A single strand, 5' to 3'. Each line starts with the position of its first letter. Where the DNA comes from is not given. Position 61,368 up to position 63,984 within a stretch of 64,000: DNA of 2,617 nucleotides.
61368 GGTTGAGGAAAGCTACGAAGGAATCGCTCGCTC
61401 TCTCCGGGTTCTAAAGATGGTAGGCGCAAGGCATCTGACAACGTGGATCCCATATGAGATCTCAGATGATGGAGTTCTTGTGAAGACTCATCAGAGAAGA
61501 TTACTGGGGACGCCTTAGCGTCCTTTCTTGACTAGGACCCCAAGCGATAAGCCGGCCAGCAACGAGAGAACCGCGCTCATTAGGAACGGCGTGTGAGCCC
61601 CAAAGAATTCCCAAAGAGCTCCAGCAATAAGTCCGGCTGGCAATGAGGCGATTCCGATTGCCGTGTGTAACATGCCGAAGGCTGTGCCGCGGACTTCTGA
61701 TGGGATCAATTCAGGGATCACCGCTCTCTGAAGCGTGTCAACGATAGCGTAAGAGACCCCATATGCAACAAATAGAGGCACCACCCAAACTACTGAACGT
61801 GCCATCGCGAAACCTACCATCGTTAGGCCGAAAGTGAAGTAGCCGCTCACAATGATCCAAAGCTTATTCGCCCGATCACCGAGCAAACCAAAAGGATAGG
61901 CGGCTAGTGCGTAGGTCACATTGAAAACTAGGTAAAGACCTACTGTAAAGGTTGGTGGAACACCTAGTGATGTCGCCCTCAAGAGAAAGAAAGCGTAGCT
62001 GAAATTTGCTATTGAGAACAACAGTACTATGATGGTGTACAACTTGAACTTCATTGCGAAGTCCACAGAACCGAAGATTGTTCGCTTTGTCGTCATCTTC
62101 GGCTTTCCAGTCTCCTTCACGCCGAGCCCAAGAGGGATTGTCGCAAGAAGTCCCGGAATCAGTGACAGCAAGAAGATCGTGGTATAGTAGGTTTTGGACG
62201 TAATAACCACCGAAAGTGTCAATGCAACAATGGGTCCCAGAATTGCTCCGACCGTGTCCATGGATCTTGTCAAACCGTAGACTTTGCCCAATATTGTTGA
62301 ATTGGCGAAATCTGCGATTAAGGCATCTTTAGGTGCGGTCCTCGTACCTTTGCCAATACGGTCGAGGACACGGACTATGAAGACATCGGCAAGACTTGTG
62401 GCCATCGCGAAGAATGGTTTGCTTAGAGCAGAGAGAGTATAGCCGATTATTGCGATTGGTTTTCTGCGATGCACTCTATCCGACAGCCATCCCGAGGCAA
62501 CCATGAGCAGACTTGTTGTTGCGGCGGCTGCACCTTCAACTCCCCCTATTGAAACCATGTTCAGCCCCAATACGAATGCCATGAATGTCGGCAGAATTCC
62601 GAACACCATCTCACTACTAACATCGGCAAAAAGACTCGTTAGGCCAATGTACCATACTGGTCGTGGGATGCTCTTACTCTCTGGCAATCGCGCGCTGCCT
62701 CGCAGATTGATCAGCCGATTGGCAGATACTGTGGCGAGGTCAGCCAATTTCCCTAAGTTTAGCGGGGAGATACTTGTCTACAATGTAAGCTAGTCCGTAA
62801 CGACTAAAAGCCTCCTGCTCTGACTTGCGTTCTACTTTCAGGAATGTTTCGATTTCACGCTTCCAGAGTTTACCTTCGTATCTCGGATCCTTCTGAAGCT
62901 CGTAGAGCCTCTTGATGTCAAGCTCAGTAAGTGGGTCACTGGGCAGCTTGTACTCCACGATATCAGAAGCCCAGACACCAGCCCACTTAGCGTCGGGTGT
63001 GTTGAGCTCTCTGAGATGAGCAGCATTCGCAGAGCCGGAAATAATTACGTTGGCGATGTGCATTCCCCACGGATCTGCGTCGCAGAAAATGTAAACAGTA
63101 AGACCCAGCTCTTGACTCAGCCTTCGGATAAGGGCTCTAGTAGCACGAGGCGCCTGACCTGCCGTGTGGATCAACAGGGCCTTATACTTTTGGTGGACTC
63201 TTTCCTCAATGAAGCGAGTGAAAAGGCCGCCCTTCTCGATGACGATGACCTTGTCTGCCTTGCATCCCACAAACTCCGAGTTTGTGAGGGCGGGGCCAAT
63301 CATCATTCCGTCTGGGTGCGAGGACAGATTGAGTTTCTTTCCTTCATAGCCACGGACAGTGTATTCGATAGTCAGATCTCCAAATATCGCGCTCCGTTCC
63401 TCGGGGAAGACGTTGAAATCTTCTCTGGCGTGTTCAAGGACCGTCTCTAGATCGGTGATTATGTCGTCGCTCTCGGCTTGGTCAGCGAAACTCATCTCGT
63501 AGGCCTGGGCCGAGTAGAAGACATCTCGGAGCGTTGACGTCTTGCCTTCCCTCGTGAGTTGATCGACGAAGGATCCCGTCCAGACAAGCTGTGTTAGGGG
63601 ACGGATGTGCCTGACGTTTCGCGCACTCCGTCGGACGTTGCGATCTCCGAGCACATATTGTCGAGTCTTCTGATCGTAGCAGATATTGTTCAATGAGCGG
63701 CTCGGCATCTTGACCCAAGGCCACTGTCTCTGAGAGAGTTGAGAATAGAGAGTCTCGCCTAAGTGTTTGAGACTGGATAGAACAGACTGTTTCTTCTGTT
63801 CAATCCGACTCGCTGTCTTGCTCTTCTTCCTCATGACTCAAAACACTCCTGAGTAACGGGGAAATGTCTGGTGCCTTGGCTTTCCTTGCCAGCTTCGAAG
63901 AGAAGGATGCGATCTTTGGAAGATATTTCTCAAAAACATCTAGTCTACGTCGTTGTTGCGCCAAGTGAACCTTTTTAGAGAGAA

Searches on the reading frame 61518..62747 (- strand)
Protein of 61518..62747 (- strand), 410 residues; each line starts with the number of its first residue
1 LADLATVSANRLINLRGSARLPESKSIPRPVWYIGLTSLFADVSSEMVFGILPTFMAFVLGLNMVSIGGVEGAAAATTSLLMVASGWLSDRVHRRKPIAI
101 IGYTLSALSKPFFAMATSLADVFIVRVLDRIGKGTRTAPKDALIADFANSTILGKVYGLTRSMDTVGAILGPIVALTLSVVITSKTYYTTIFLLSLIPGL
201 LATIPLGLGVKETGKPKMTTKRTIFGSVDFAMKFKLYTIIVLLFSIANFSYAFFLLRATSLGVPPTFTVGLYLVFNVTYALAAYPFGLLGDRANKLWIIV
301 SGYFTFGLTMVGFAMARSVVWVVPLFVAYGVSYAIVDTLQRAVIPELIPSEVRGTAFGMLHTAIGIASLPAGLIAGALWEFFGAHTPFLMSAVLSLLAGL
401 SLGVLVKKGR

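Call 71: search_protein_families(library=pfam, proteins=[window:61518-62747:-], max_evalue=0.00001)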
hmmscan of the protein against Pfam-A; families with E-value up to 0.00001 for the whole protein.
window:61518-62747:- (410 aa): 1 family
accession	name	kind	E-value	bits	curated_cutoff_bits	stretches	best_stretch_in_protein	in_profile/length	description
PF07690.21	MFS_1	-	9.4e-32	110.7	33.4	2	36-272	3-243/347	Major Facilitator Superfamily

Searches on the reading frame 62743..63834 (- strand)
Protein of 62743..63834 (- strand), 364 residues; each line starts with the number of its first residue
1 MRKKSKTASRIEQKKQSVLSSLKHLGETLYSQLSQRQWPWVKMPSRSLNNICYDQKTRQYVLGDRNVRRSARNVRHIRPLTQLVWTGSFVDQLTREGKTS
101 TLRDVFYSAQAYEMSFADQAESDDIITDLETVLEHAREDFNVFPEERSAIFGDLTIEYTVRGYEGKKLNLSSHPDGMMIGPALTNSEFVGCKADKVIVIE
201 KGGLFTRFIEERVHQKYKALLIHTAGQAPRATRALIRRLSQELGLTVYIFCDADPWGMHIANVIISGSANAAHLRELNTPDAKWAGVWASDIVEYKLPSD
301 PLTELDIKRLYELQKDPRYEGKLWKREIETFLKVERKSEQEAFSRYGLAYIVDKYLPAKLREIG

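Call 71: search_protein_families(library=pfam, proteins=[window:62743-63834:-], max_evalue=0.00001)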
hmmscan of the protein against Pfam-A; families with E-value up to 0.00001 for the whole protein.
window:62743-63834:- (364 aa): 2 families
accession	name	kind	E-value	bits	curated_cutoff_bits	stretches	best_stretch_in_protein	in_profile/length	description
PF21180.3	TOP6A-Spo11_Toprim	-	7.6e-51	172.9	24.1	1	196-360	2-170/170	Topoisomerase 6 subunit A/Spo11, Toprim domain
PF04406.19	TP6A_N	-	4.4e-14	52.5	26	1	79-142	2-62/62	Type IIB DNA topoisomerase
